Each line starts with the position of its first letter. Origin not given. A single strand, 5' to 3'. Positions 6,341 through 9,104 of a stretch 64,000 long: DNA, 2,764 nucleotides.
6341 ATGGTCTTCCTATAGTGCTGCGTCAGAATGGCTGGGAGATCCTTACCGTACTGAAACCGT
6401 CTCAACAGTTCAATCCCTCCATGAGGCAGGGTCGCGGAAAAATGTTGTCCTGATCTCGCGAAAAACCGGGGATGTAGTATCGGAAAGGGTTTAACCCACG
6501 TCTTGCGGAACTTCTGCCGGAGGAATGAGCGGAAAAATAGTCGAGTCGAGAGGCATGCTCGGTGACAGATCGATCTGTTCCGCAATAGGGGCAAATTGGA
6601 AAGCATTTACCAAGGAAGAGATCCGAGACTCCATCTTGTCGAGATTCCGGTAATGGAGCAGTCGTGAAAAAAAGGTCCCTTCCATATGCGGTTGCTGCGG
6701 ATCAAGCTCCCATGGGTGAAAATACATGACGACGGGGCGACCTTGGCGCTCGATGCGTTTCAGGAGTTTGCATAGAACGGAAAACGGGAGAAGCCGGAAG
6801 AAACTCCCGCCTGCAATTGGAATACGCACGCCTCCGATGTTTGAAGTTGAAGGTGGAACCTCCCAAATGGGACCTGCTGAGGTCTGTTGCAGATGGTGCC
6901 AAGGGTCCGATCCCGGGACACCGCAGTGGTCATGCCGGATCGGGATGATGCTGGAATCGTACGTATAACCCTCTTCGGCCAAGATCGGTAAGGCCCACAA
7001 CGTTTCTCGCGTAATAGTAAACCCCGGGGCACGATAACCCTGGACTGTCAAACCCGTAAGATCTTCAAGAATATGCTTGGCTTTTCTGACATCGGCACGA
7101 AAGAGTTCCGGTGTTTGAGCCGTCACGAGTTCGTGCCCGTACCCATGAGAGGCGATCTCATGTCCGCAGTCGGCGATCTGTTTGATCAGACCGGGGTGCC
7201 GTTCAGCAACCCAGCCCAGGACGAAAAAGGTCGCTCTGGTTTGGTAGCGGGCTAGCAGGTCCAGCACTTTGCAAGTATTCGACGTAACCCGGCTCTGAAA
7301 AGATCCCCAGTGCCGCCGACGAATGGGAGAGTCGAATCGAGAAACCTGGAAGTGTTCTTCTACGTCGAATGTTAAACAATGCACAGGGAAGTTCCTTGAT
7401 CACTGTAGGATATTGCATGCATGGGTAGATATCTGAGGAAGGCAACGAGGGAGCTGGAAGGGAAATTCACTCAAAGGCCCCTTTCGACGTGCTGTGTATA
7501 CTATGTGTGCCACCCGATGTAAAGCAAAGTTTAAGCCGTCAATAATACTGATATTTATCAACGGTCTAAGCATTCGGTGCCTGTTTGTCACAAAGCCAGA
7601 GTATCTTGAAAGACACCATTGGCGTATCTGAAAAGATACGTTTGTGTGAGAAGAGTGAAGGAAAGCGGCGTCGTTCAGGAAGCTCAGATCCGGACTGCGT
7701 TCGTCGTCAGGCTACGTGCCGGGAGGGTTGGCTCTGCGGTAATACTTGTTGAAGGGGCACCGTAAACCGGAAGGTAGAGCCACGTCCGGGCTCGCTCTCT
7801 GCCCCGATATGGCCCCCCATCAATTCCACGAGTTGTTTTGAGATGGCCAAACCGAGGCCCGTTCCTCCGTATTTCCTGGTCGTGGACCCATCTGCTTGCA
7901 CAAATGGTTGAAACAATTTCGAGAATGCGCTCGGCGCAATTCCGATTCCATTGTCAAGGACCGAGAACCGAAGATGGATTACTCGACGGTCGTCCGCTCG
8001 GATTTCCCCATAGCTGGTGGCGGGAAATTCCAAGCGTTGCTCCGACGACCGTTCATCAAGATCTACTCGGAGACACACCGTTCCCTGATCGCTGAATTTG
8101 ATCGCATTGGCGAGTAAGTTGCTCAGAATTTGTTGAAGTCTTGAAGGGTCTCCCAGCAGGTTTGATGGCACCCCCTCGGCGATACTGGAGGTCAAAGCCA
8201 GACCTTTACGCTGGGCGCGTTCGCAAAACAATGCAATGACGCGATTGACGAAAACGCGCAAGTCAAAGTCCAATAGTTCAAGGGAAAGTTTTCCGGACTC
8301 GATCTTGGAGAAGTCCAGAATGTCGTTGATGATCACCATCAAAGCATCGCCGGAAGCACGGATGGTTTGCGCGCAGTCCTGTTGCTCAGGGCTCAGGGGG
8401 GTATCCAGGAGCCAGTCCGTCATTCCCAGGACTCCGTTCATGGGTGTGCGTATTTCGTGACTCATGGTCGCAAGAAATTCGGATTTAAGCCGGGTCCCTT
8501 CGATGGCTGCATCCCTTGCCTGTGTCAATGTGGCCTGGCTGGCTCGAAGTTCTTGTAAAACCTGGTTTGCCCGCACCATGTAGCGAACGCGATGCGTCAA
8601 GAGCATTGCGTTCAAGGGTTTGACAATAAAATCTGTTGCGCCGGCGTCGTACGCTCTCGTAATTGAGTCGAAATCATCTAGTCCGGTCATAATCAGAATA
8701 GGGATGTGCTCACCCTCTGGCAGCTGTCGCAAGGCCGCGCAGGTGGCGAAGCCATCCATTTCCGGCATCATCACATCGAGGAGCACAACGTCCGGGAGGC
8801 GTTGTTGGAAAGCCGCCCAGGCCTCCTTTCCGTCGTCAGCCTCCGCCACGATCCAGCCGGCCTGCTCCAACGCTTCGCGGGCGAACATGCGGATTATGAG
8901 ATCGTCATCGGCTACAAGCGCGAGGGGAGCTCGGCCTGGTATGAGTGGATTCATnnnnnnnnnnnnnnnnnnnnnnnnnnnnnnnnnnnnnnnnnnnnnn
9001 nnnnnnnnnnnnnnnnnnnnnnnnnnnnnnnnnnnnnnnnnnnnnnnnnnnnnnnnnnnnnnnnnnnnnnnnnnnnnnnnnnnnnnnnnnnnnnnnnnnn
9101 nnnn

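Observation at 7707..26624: Candidate undescribed gas/redox-sensing phosphorelay: four hybrid kinases plus FIST, no local DNA-binding or c-di-GMP output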

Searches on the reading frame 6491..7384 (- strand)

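Call 4: search_protein_families(library=pfam, proteins=[window:6491-7384:-], max_evalue=0.001)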
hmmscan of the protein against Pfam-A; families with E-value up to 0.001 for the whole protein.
window:6491-7384:- (297 aa): 3 families
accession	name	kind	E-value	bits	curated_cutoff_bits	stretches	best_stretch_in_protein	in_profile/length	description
PF11959.13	DUF3473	-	2e-42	144.7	29.6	1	144-270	1-128/130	Domain of unknown function (DUF3473)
PF01522.26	Polysacc_deac_1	-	1.4e-22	80.4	23.1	1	33-131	17-115/124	Polysaccharide deacetylase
PF10096.14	DUF2334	-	2.2e-06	27.9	26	1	66-226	58-190/203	Uncharacterized protein conserved in bacteria (DUF2334)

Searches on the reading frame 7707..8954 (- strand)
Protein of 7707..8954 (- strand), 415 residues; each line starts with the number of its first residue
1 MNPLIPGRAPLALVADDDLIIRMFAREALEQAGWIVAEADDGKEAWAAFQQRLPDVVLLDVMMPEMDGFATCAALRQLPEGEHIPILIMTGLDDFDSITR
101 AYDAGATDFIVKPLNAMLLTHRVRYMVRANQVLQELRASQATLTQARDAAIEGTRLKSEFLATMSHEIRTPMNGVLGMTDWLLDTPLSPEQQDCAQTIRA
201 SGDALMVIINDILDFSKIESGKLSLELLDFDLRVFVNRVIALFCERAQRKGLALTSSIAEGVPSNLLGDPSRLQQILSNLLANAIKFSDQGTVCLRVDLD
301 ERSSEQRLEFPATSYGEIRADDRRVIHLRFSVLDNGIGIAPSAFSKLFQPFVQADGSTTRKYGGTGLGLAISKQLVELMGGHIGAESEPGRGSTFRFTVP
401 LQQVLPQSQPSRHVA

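Call 3: search_protein_families(library=pfam, proteins=[window:7707-8954:-], max_evalue=0.001)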
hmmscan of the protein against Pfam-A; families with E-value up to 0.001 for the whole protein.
window:7707-8954:- (415 aa): 3 families
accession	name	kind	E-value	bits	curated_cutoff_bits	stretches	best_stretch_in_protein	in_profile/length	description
PF02518.31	HATPase_c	-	3.6e-31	108.3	26.4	1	268-402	1-110/111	Histidine kinase-, DNA gyrase B-, and HSP90-like ATPase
PF00072.30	Response_reg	-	4.1e-28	98.2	30.2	1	13-123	2-110/111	Response regulator receiver domain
PF00512.31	HisKA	-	9.8e-22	77.2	26.9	1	157-221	2-66/66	His Kinase A (phospho-acceptor) domain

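Call 12: search_protein_families(library=ncbifam, proteins=[window:7707-8954:-], max_evalue=0.001)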
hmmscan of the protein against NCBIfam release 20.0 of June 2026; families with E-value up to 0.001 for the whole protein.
window:7707-8954:- (415 aa): 156 families (the best 25 are shown)
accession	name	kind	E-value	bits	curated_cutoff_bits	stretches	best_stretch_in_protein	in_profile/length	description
NF008318.0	PRK11107.1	equivalog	4.7e-101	339.3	890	2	141-403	277-520/920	two-component sensor histidine kinase BarA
TIGR02956.1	TMAO_torS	equivalog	8.3e-100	335.3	676.5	2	143-411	450-692/967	TMAO reductase system sensor histidine kinase/response regulator TorS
NF045901.1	HisKinLetSLeg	equivalog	1.3e-80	271.6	1650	2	141-403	277-520/906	two-component system sensor histidine kinase LetS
NF011874.0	PRK15347.1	equivalog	6.5e-77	259.4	852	3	118-301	363-542/921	two component system sensor kinase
NF041947.1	LuxQ_Vibrio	equivalog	3.3e-74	250.2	1200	2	140-408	455-703/843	quorum-sensing autoinducer 2 sensor kinase/phosphatase LuxQ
NF008099.0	PRK10841.1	equivalog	3.1e-73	247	920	2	145-404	458-693/949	two-component system sensor histidine kinase RcsC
NF038297.2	hybrid_HK_HrmK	equivalog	9.2e-70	235.9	725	3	133-301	211-381/607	hybrid histidine kinase/response regulator HrmK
NF008302.0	PRK11091.1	equivalog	6.4e-69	233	838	2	146-404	272-508/779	aerobic respiration two-component sensor histidine kinase ArcB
NF008543.0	PRK11466.1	equivalog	1.3e-61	208.6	982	2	73-302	365-591/914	TMAO reductase system sensor histidine kinase/response regulator TorS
NF046044.1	PnpS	equivalog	3.6e-47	161.2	400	1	155-400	168-390/390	two-component system histidine kinase PnpS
NF047465.1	hybrid_HK_LvrA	exception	4.8e-45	153.9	1200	3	151-293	196-338/819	hybrid histidine kinase/response regulator LvrA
NF007420.1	PRK09959.1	equivalog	5e-45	153.5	1995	2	131-402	686-937/1197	acid-sensing system histidine kinase EvgS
NF041880.1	EPS_EpsF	equivalog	2.8e-41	141.5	900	2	156-400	273-492/492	response regulator EpsF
TIGR02966.1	phoR_proteo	equivalog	2.9e-38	131.7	334.2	2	154-309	111-265/333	phosphate regulon sensor histidine kinase PhoR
NF033092.0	HK_WalK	equivalog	4e-38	131.4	725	1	157-401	372-594/594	cell wall metabolism sensor histidine kinase WalK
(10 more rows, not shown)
